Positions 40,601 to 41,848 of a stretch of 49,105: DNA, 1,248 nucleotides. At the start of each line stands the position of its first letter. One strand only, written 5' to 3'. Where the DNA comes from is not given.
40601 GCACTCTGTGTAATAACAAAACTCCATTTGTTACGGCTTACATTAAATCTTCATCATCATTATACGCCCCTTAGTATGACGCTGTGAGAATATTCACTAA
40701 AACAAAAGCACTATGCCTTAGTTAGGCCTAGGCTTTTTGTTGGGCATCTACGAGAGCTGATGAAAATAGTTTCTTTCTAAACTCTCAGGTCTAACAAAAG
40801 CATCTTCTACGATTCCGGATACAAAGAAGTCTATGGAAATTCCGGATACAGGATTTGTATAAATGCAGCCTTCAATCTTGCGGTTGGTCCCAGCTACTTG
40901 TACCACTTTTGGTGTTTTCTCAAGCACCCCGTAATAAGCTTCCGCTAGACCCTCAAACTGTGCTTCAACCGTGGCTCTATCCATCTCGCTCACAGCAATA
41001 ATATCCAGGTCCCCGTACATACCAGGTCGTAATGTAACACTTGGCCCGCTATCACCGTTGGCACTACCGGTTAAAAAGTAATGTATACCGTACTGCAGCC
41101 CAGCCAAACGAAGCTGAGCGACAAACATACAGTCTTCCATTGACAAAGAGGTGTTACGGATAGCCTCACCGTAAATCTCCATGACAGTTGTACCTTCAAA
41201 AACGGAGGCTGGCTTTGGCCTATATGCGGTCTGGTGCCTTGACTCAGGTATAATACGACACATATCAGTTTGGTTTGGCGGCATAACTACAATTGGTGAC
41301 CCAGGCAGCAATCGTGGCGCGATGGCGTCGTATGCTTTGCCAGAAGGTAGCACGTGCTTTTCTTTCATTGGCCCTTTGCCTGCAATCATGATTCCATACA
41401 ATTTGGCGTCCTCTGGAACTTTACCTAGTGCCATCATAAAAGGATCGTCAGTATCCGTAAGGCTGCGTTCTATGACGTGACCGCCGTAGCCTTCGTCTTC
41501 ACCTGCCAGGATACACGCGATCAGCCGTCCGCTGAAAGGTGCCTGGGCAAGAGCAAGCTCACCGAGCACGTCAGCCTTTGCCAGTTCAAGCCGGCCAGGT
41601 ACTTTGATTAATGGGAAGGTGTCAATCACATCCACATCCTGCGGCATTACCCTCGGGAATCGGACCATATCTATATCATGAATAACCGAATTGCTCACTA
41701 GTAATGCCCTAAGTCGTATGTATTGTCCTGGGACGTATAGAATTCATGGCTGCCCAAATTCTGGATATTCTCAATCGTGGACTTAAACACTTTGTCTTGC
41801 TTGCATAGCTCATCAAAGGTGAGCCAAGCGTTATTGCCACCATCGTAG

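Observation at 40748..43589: Divergent four-gene nucleotide-centric cassette: NTase-like + wHTH/pseudo-Nudix facing ParB/Srx-like + nucleoside-deoxyribosyltransferase-like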

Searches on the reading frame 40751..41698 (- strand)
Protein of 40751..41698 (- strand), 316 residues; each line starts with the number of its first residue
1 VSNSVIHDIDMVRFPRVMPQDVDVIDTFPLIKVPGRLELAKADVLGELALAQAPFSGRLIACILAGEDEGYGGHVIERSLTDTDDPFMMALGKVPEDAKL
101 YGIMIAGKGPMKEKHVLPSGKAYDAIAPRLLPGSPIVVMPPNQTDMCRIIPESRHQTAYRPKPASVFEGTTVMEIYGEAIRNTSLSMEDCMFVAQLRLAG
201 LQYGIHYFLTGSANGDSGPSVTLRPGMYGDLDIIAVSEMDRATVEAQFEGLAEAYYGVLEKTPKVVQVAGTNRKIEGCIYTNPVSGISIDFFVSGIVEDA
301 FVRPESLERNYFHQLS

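Call 3: search_protein_families(library=pfam, proteins=[window:40751-41698:-], max_evalue=1)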
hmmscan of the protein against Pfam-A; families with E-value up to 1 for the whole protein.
window:40751-41698:- (316 aa): 0 families

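Call 4: search_protein_families(library=padloc, proteins=[window:40751-41698:-], max_evalue=1)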
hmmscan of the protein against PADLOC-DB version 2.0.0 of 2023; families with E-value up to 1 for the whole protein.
window:40751-41698:- (316 aa): 0 families

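Call 5: search_protein_families(library=ncbifam, proteins=[window:40751-41698:-], max_evalue=1)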
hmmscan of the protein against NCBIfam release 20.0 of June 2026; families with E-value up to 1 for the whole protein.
window:40751-41698:- (316 aa): 0 families

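Call 17: search_solved_structures(query=window:40751-41698:-, max_evalue=10, show_alignments=2)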
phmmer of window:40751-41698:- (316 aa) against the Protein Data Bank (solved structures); distinct sequences matched with E-value up to 10: 0.

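Call 19: find_homologous_proteins(query=window:40751-41698:-, max_evalue=0.001)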
Query window:40751-41698:- (316 aa): 24 proteins with E <= 0.001 among 2218 candidates.
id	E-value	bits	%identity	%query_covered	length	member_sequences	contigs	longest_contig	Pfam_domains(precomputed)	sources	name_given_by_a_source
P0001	1.4e-208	710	100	100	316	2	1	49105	-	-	-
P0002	1.5e-153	529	75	100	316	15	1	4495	-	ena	-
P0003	1.1e-151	523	74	100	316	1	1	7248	-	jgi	jgi:hypothetical protein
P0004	1.6e-150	519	74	100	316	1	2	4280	-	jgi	jgi:hypothetical protein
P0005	4.5e-149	514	74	100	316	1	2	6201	-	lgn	-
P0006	1.2e-142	493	75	95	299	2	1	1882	-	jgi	jgi:hypothetical protein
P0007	5.7e-138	478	66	100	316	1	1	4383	-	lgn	-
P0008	7.6e-136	471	69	97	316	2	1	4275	-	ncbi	-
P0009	6.7e-135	468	67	97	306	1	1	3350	-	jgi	jgi:hypothetical protein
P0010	2.3e-133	463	67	100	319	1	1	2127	-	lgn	-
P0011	2.1e-129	450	63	100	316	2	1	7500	-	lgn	-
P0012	1.0e-127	444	65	100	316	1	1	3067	-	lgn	-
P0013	1.7e-127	443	63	100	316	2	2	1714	-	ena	-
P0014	5.1e-124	432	74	84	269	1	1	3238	-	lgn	-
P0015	1.3e-123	431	62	100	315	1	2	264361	-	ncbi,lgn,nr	ncbi:MAG TPA: hypothetical protein VLG37_02030 [Candidatus Saccharimonadales bacterium]|nr:hypotheti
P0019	1.1e-106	375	74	72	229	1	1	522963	-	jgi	jgi:hypothetical protein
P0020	2.6e-105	370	55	100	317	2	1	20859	-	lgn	-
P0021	1.1e-94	335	55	93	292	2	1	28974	-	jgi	jgi:hypothetical protein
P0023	2.1e-60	223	40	99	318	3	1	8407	-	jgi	-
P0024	8.5e-23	99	30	92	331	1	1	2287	-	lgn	-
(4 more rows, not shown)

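Call 20: find_encoding_contigs(protein=P0020, flank=6000, max_places=2)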
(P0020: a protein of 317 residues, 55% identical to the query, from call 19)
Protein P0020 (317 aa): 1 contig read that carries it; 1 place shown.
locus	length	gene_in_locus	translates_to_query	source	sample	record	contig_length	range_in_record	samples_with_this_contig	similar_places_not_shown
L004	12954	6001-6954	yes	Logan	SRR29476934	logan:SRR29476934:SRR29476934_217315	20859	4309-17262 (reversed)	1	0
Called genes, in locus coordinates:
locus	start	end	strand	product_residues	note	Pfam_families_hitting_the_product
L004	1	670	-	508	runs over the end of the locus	PF13506:Glyco_transf_21, PF00535:Glycos_transf_2, PF10111:Glyco_tranf_2_2 (weak), PF13641:Glyco_tranf_2_3 (weak)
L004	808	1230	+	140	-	PF00584:SecE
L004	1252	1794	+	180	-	PF02357:NusG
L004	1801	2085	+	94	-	-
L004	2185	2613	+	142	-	PF03946:Ribosomal_L11_N, PF00298:Ribosomal_L11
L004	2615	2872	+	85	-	-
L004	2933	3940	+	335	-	PF00687:Ribosomal_L1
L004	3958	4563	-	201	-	PF06941:NT5C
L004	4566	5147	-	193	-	PF24392:Parb-CE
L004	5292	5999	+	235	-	-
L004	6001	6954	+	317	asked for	-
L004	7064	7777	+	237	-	PF22769:DCD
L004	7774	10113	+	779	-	PF02223:Thymidylate_kin, PF02511:Thy1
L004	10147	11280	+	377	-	PF00698:Acyl_transf_1 (weak)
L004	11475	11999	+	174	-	PF00466:Ribosomal_L10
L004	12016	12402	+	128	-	PF16320:Ribosomal_L12_N, PF00542:Ribosomal_L12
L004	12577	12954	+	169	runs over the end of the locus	-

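Call 21: find_encoding_contigs(protein=P0021, flank=6000, max_places=2)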
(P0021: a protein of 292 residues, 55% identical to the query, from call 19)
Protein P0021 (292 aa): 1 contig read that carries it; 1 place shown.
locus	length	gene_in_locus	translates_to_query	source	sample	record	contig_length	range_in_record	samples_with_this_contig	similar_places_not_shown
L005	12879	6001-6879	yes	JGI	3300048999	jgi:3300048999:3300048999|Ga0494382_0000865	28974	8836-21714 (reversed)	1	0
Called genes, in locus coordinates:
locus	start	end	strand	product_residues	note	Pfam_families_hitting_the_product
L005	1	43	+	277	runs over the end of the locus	PF20240:DUF6597, PF00165:HTH_AraC (faint), PF12833:HTH_18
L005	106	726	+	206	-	PF01872:RibD_C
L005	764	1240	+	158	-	PF00903:Glyoxalase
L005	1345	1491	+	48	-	-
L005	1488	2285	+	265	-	PF00696:AA_kinase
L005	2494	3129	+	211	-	PF02353:CMAS (weak), PF13489:Methyltransf_23, PF05219:DREV (faint), PF08241:Methyltransf_11, PF08242:Methyltransf_12, PF13649:Methyltransf_25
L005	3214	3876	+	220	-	PF13489:Methyltransf_23, PF08241:Methyltransf_11, PF08242:Methyltransf_12, PF13649:Methyltransf_25, PF13847:Methyltransf_31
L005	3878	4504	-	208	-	PF06941:NT5C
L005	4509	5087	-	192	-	PF24392:Parb-CE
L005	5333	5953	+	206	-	PF00293:NUDIX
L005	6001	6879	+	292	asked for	-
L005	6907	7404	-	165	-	PF02870:Methyltransf_1N, PF01035:DNA_binding_1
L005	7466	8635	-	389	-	-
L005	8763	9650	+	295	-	PF00535:Glycos_transf_2, PF10111:Glyco_tranf_2_2, PF13641:Glyco_tranf_2_3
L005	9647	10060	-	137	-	-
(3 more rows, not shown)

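Call 22: find_encoding_contigs(protein=P0023, flank=6000, max_places=2)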
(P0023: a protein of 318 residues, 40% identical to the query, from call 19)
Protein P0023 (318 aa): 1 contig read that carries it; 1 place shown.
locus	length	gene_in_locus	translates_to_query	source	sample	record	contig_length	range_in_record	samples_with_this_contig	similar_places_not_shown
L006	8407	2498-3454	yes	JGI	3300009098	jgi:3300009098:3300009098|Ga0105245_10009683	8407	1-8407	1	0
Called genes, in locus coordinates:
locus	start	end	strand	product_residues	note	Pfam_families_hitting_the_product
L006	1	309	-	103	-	?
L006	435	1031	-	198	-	PF06941:NT5C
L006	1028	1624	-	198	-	PF24392:Parb-CE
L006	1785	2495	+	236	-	PF24038:DUF7347 (weak), PF00293:NUDIX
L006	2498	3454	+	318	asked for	-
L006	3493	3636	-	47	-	-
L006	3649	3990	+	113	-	PF01197:Ribosomal_L31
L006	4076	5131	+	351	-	PF03462:PCRF, PF00472:RF-1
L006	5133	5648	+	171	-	PF13238:AAA_18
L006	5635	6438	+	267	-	PF17827:PrmC_N, PF05175:MTS, PF06325:PrmA, PF13847:Methyltransf_31, PF13649:Methyltransf_25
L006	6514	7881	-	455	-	PF00089:Trypsin, PF13365:Trypsin_2, PF13180:PDZ_2, PF00595:PDZ (weak), PF17820:PDZ_6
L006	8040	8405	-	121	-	?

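Call 23: find_encoding_contigs(protein=P0019, flank=6000, max_places=2)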
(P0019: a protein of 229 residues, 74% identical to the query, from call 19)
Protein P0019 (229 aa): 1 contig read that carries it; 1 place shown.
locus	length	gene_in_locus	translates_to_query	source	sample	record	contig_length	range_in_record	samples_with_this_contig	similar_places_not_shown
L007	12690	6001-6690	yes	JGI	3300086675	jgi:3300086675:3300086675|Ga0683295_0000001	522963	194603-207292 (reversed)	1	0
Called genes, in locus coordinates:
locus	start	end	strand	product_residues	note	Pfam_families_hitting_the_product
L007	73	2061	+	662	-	PF00753:Lactamase_B, PF23023:Anti-Pycsar_Apyc1, PF12706:Lactamase_B_2, PF22505:RNase_J_b_CASP, PF07521:RMMBL (weak), PF17770:RNase_J_C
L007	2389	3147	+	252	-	PF00459:Inositol_P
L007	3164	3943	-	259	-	-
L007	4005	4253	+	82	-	PF09932:DUF2164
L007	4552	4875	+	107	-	PF00300:His_Phos_1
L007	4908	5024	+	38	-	-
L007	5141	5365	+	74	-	PF10049:DUF2283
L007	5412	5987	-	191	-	-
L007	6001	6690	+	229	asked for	-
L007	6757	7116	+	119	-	PF18029:Glyoxalase_6 (weak)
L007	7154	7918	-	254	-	-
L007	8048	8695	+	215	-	PF00702:Hydrolase, PF12710:HAD, PF08282:Hydrolase_3 (weak)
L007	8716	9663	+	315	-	-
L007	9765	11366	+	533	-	PF00005:ABC_tran, PF02463:SMC_N (weak), PF03193:RsgA_GTPase (faint), PF13476:AAA_23 (faint), PF13555:AAA_29 (faint), PF13304:AAA_21, PF12848:ABC_tran_Xtn (weak), PF00005:ABC_tran, +2 more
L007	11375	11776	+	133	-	PF00293:NUDIX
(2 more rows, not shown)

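Call 34: search_solved_structures(query=A1, max_evalue=10, show_alignments=3)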
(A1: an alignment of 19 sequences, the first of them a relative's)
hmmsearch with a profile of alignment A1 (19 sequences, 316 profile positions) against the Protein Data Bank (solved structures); distinct sequences matched with E-value up to 10: 1.
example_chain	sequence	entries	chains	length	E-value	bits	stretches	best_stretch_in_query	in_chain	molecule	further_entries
1r5t_A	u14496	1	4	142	0.083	15.3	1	35-141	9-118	Cytidine deaminase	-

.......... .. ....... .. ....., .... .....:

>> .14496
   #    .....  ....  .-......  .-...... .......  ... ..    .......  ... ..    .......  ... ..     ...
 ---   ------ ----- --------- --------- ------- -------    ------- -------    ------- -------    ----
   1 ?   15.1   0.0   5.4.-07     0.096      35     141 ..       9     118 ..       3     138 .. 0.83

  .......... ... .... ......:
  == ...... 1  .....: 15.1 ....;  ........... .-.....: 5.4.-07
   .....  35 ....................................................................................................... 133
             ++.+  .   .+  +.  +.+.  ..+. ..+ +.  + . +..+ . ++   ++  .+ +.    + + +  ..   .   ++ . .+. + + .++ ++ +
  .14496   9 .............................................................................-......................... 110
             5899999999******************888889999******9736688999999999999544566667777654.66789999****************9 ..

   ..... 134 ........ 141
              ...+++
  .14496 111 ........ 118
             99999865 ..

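Call 40: predict_structure(alignment_id=A1)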
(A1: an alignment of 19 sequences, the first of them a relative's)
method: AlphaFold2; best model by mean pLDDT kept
length: 316 residues; sequences in the alignment: 19
mean_pLDDT: 92.2   pTM: 0.86
mean pLDDT of the five models: 92.2, 91.8, 90.4, 90.0, 89.7
residues with pLDDT >= 90: 242; 70-90: 69; 50-70: 3; < 50: 2
segments of 3 or more residues with pLDDT < 50: none
pLDDT, mean of each block of 10 residues (from residue 1): 67 86 80 95 98 95 95 95 94 95 97 92 96 97 96 94 94 97 94 97 96 83 86 96 96 96 89 90 94 90 88 95
secondary structure, 60 per line:
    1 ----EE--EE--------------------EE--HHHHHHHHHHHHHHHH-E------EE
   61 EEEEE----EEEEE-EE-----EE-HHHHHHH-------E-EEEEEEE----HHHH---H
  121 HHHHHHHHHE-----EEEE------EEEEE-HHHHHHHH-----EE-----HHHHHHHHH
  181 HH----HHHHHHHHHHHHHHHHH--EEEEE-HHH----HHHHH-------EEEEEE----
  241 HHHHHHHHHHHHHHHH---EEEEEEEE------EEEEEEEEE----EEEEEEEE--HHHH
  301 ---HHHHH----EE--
elements in order: H35-50 E59-65 E70-74 H86-92 E102-108 H113-116 H120-129 E136-139 E146-150 H152-159 H172-182 H187-203 E206-210 H219-223 E231-236 H241-256 E260-267 E274-282 E287-294 H297-300 H304-308

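Call 44: fold_search(model_id=the predicted structure, library=pdb)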
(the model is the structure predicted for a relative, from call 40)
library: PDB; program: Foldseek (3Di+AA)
matches with E <= 10: 657; with E <= 0.001: 34
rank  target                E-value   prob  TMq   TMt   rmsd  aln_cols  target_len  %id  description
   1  8x6u_A                1.1e-05  1.00  0.30  0.65   3.0       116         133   21  Crystal structure of EfCDA in complex with dFdU (released 2024-11-27)
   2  8x6y_A                1.2e-05  1.00  0.30  0.66   3.0       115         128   21  Crystal structure of EfCDA (released 2024-11-27)
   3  8x6y_B                1.6e-05  1.00  0.28  0.65   2.9       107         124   21  Crystal structure of EfCDA (released 2024-11-27)
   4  8x6u_B                2.0e-05  1.00  0.30  0.65   3.3       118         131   19  Crystal structure of EfCDA in complex with dFdU (released 2024-11-27)
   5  1ux1_B                5.3e-05  1.00  0.31  0.67   3.1       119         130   23  Bacillus subtilis cytidine deaminase with a Cys53His and an Arg56Gln substitution (released 2004-05-20)
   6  1r5t_C                6.3e-05  1.00  0.32  0.67   3.1       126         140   20  The Crystal Structure of Cytidine Deaminase CDD1, an Orphan C to U editase from Yeast (released 2004-05-25)
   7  1r5t_D                6.3e-05  1.00  0.32  0.69   3.1       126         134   20  The Crystal Structure of Cytidine Deaminase CDD1, an Orphan C to U editase from Yeast (released 2004-05-25)
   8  2fr5_B                6.7e-05  1.00  0.31  0.68   3.4       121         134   17  Crystal Structure of Mouse Cytidine Deaminase Complexed with Tetrahydrouridine (released 2006-07-11)
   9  1ux1_A                7.5e-05  1.00  0.31  0.67   3.1       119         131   23  Bacillus subtilis cytidine deaminase with a Cys53His and an Arg56Gln substitution (released 2004-05-20)
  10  1r5t_A                8.5e-05  1.00  0.31  0.63   3.5       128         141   20  The Crystal Structure of Cytidine Deaminase CDD1, an Orphan C to U editase from Yeast (released 2004-05-25)
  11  1r5t_B                1.1e-04  1.00  0.32  0.67   3.6       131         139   21  The Crystal Structure of Cytidine Deaminase CDD1, an Orphan C to U editase from Yeast (released 2004-05-25)
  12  1jtk_A                1.2e-04  1.00  0.31  0.67   3.0       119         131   23  Crystal structure of cytidine deaminase from Bacillus subtilis in complex with the inhibitor tetrahydrodeoxyuridine (released 2002-04-10)
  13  1uwz_A                1.2e-04  1.00  0.30  0.65   3.7       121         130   22  Bacillus subtilis cytidine deaminase with an Arg56 - Ala substitution (released 2004-05-20)
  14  1ux0_A                1.3e-04  1.00  0.31  0.68   3.0       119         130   23  Bacillus subtilis cytidine deaminase with an Arg56 - Gln substitution (released 2004-05-20)
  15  2fr5_A                1.6e-04  1.00  0.31  0.67   3.3       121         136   17  Crystal Structure of Mouse Cytidine Deaminase Complexed with Tetrahydrouridine (released 2006-07-11)
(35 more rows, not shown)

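Call 74: find_related_loci(query=A1, collection=metagenome_contigs, flank=5000)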
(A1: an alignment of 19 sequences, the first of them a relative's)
Query A1 (316 aa) in metagenome_contigs; peptide patterns used: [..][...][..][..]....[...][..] (x = any residue, [..] = any of these).
34 stretches matched a pattern; 6 encode a relative of the query (tblastn E <= 1e-3); 6 distinct loci.
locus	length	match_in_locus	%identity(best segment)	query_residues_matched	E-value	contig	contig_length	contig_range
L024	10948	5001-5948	74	1-316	8e-153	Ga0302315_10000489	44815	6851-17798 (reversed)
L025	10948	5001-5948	74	1-316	8e-153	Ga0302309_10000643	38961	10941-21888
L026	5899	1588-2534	77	1-316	1e-135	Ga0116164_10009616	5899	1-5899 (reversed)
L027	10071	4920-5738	34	47-316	2e-43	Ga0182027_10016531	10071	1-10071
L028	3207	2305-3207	29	22-313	4e-33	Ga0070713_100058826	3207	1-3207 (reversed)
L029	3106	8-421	38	181-316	8e-23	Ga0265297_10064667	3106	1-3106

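Call 78: search_protein_families(library=pfam, proteins=[L024:2120-3109:-, L024:5969-6562:+, L024:6559-7281:+, L024:869-1576:-, L027:4803-5741:+], max_evalue=0.01)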
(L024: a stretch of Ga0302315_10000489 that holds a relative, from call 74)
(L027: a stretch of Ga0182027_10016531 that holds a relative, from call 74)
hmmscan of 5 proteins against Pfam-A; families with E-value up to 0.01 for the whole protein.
L024:2120-3109:- (329 aa): 1 family
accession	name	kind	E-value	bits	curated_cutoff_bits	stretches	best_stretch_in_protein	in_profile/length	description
PF00383.29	dCMP_cyt_deam_1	-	9.8e-07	29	25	1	50-130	19-90/102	Cytidine and deoxycytidylate deaminase zinc-binding region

L024:5969-6562:+ (197 aa): 1 family
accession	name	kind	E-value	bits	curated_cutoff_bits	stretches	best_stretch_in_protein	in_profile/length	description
PF04326.19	SLFN_AlbA_2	-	3.9e-17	63.3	25.3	1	24-145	1-112/118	Schlafen, AlbA_2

L024:6559-7281:+ (240 aa): 0 families

L024:869-1576:- (235 aa): 4 families
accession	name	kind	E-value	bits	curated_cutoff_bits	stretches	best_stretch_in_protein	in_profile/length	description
PF10668.15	Phage_terminase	-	1.4e-05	25.1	22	1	59-98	11-51/67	Phage terminase small subunit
PF13384.12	HTH_23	-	2.1e-05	24.6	24.6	1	60-99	8-45/50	Homeodomain-like domain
PF04645.17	DUF603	-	0.00024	21.3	22.6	1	62-117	12-65/181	Protein of unknown function, DUF603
PF15556.11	Zwint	-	0.0089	16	29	0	85-158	111-182/252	ZW10 interactor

L027:4803-5741:+ (312 aa): 1 family
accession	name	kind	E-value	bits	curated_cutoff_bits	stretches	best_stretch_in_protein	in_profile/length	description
PF00383.29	dCMP_cyt_deam_1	-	4.5e-07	30.1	25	1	41-122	15-92/102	Cytidine and deoxycytidylate deaminase zinc-binding region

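Call 79: find_related_loci(query=A1, collection=viral_contigs, flank=8000)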
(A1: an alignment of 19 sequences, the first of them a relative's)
Query A1 (316 aa) in viral_contigs; peptide patterns used: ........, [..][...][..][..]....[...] (x = any residue, [..] = any of these).
48 stretches matched a pattern, but none encodes a relative of the query by tblastn (E <= 1e-3).

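Call 83: search_protein_families(library=phrogs, proteins=[window:40751-41698:-], max_evalue=0.01)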
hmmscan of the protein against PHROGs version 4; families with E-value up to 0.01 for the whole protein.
window:40751-41698:- (316 aa): 0 families
